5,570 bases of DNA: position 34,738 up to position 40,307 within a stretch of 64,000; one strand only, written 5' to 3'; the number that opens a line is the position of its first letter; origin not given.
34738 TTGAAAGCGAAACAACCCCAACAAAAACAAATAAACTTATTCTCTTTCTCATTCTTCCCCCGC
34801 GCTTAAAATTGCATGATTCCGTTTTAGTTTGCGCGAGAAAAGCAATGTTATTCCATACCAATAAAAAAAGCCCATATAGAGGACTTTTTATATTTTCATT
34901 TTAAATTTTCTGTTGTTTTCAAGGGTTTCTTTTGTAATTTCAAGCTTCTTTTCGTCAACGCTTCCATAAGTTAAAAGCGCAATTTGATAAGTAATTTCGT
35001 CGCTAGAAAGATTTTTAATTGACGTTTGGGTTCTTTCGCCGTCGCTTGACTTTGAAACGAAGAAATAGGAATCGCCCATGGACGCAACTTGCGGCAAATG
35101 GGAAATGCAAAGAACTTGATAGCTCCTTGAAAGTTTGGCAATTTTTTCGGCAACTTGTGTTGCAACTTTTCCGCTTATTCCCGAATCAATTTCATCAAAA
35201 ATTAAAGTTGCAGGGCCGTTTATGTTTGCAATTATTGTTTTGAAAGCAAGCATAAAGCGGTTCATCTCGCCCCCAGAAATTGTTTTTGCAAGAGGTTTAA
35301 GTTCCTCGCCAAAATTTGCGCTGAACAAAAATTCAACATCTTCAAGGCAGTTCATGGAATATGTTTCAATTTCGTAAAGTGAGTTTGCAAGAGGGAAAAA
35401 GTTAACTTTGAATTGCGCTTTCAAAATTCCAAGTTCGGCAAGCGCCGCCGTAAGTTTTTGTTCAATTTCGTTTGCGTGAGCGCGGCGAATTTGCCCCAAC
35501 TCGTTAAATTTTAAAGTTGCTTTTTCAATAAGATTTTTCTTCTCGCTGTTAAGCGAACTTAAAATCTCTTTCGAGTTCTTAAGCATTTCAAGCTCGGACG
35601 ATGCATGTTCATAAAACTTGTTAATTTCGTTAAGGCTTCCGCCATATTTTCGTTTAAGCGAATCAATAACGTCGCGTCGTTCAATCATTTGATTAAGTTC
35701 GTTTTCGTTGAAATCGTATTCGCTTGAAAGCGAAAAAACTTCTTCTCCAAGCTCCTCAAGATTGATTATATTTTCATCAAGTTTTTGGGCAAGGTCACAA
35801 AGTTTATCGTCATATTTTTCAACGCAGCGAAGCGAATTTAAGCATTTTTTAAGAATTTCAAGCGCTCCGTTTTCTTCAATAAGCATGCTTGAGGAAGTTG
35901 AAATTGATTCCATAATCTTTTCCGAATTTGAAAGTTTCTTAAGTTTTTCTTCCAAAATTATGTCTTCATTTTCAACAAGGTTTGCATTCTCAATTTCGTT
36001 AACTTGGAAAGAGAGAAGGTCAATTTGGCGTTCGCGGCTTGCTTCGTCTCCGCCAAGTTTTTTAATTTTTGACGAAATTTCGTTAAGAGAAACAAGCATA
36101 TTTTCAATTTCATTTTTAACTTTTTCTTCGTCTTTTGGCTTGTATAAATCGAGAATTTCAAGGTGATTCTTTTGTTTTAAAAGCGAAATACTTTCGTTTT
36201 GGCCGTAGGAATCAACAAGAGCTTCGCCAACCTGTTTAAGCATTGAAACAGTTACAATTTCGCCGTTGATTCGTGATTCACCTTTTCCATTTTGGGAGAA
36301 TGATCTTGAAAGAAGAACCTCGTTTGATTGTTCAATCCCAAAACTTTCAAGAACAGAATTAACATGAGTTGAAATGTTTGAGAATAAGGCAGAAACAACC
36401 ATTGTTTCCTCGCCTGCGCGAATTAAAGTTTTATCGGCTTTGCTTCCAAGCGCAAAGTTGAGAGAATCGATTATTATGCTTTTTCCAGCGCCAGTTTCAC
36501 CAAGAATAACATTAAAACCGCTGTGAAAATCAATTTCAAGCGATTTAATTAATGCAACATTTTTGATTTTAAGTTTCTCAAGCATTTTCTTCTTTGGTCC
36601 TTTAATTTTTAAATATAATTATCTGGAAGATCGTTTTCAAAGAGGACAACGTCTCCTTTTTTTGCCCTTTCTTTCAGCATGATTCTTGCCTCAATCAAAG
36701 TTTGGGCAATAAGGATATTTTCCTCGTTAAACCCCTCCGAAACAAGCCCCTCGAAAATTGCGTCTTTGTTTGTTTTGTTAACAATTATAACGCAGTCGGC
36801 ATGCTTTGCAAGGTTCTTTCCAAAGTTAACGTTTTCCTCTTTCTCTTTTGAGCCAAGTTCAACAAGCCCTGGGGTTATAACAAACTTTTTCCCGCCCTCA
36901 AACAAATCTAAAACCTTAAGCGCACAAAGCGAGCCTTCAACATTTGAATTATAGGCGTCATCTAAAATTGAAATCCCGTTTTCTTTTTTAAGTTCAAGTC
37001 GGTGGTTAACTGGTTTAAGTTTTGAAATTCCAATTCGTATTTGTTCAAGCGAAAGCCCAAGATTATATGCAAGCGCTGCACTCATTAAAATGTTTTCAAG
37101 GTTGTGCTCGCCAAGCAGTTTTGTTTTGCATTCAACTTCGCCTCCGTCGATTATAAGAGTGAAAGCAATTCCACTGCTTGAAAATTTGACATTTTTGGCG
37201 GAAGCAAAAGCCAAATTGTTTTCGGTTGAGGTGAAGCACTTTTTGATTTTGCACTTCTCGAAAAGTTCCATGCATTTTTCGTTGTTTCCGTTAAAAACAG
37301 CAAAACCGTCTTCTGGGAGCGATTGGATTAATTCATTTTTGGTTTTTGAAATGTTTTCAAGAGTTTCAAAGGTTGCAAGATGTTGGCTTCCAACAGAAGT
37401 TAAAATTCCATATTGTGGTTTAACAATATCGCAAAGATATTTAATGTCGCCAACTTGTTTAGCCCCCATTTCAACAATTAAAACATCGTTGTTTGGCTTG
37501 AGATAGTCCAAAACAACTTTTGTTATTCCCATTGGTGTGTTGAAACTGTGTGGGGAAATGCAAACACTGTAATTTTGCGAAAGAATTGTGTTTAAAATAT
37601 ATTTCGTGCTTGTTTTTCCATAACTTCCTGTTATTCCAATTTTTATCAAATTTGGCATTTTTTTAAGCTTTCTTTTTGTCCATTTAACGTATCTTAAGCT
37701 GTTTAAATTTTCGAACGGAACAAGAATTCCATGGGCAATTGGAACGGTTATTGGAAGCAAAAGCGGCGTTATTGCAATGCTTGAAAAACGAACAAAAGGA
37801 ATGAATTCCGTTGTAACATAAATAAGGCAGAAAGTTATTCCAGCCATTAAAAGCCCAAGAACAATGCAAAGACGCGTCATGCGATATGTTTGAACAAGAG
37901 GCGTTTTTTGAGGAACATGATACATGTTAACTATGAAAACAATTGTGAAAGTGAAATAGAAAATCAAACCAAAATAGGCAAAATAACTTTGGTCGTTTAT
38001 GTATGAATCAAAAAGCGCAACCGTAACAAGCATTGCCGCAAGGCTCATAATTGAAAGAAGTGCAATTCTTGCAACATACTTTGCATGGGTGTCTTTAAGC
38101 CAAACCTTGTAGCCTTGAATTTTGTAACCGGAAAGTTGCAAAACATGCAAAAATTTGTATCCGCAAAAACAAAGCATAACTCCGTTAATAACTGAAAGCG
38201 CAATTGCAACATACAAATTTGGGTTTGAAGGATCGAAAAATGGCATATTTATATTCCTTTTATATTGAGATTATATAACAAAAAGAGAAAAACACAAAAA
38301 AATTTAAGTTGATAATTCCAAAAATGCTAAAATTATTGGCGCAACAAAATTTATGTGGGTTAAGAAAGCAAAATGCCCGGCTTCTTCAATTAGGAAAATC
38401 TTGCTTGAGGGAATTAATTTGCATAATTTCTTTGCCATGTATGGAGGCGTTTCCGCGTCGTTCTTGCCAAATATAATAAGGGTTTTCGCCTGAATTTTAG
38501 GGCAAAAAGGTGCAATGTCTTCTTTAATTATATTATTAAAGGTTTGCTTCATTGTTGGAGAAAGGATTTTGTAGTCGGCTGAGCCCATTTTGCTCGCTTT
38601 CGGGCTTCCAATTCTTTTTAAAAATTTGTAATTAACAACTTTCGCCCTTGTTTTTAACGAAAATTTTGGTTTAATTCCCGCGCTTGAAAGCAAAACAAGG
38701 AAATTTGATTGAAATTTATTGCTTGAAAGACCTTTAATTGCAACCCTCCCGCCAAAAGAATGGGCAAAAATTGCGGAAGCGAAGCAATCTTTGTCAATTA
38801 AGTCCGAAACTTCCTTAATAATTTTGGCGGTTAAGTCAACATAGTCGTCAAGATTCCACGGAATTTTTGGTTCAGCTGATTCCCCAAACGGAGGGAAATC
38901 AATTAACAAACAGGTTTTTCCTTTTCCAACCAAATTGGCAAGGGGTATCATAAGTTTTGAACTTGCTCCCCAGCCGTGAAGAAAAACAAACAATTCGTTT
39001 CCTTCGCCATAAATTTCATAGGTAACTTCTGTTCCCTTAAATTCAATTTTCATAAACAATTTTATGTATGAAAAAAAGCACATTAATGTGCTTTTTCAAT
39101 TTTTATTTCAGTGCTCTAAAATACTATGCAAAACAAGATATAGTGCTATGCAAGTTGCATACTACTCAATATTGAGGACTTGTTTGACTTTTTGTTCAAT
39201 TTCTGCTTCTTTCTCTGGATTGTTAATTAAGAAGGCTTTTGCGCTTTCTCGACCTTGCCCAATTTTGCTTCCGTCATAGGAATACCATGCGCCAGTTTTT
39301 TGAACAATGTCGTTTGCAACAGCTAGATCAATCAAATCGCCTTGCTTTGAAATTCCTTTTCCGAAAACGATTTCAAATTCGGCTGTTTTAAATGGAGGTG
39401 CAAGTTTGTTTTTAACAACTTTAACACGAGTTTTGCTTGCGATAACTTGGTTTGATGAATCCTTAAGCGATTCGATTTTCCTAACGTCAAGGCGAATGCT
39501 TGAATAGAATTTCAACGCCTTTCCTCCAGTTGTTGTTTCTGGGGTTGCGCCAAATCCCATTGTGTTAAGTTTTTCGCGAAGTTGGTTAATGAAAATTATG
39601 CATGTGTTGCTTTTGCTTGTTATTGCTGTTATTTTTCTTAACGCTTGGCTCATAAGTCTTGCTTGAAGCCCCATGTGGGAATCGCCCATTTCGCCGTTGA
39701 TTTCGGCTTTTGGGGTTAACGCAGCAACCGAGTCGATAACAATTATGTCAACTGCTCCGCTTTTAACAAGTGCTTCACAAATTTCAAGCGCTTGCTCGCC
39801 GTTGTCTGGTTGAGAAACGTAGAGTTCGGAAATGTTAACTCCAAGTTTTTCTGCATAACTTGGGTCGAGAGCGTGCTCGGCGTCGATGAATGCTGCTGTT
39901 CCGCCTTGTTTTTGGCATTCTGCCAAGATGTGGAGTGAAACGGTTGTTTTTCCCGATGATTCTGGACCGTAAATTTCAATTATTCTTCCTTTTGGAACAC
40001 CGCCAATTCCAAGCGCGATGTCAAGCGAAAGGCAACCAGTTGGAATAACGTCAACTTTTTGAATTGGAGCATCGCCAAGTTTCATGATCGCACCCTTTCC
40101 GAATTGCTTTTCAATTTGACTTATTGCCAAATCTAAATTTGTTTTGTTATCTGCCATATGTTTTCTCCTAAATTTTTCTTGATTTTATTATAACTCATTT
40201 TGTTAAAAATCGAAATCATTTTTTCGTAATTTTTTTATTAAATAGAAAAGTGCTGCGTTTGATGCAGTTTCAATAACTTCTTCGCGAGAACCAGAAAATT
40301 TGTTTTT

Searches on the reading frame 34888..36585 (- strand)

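Call 8: search_protein_families(library=pfam, proteins=[window:34888-36585:-], max_evalue=0.0001)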
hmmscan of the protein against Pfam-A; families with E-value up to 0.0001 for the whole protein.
window:34888-36585:- (565 aa): 3 families
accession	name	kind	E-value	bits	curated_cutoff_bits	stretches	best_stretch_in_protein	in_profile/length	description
PF02463.25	SMC_N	-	1.8e-18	67.2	40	1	1-516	1-217/220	RecF/RecN/SMC N terminal domain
PF13476.12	AAA_23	-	5.4e-10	40.7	27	1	4-217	1-185/201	AAA domain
PF13304.12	AAA_21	-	1.8e-05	25.4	27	0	24-80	1-72/304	AAA domain, putative AbiEii toxin, Type IV TA system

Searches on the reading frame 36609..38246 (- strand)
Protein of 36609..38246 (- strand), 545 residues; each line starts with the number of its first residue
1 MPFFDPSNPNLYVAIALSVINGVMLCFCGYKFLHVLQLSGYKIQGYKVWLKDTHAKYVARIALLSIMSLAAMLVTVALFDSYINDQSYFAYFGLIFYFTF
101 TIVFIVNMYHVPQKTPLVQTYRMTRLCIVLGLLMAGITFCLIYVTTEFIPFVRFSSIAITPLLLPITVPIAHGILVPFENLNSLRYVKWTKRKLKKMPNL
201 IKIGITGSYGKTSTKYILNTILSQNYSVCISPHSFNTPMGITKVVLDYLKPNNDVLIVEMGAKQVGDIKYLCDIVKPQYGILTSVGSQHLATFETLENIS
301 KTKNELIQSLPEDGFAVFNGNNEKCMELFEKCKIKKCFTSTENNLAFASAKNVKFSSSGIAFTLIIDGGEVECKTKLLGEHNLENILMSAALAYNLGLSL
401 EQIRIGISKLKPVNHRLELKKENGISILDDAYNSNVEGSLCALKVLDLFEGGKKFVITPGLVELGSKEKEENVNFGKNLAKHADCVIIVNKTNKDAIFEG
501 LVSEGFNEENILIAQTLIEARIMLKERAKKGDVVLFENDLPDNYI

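Call 9: search_protein_families(library=pfam, proteins=[window:36609-38246:-], max_evalue=0.0001)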
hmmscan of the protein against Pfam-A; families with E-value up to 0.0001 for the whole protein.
window:36609-38246:- (545 aa): 2 families
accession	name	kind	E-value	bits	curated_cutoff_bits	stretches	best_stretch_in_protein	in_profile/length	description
PF08245.18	Mur_ligase_M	-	1.6e-40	139.6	24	1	205-393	1-200/200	Mur ligase middle domain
PF02875.26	Mur_ligase_C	-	3.5e-09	38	28.4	1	415-536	1-123/127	Mur ligase, glutamate ligase domain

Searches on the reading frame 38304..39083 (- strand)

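Call 9: search_protein_families(library=pfam, proteins=[window:38304-39083:-], max_evalue=0.0001)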
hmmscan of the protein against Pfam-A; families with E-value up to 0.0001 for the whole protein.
window:38304-39083:- (259 aa): 3 families
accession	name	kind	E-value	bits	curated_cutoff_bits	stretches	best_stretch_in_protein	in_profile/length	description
PF00561.26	Abhydrolase_1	-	3.2e-17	63.5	25.8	2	31-117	2-85/245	alpha/beta hydrolase fold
PF12697.13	Abhydrolase_6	-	3e-11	44.8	26.3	1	32-242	1-210/217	Alpha/beta hydrolase family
PF12146.15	Hydrolase_4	-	5.3e-07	29.6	27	1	31-234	6-229/239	Serine aminopeptidase, S33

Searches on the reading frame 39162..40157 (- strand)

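Call 9: search_protein_families(library=pfam, proteins=[window:39162-40157:-], max_evalue=0.0001)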
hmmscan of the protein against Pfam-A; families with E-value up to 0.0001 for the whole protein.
window:39162-40157:- (331 aa): 4 families
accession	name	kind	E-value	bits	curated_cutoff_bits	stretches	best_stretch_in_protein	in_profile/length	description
PF00154.27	RecA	-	8.6e-136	451.9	27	1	8-270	3-262/262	recA bacterial DNA recombination protein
PF21096.2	RecA_C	-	5.2e-24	84.6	27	1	273-328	1-56/57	RecA C-terminal domain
PF08423.17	Rad51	-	1.3e-11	44.7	22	1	35-228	5-212/244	Rad51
PF06745.19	ATPase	-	5.9e-07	29.5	26.6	1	38-112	1-77/231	KaiC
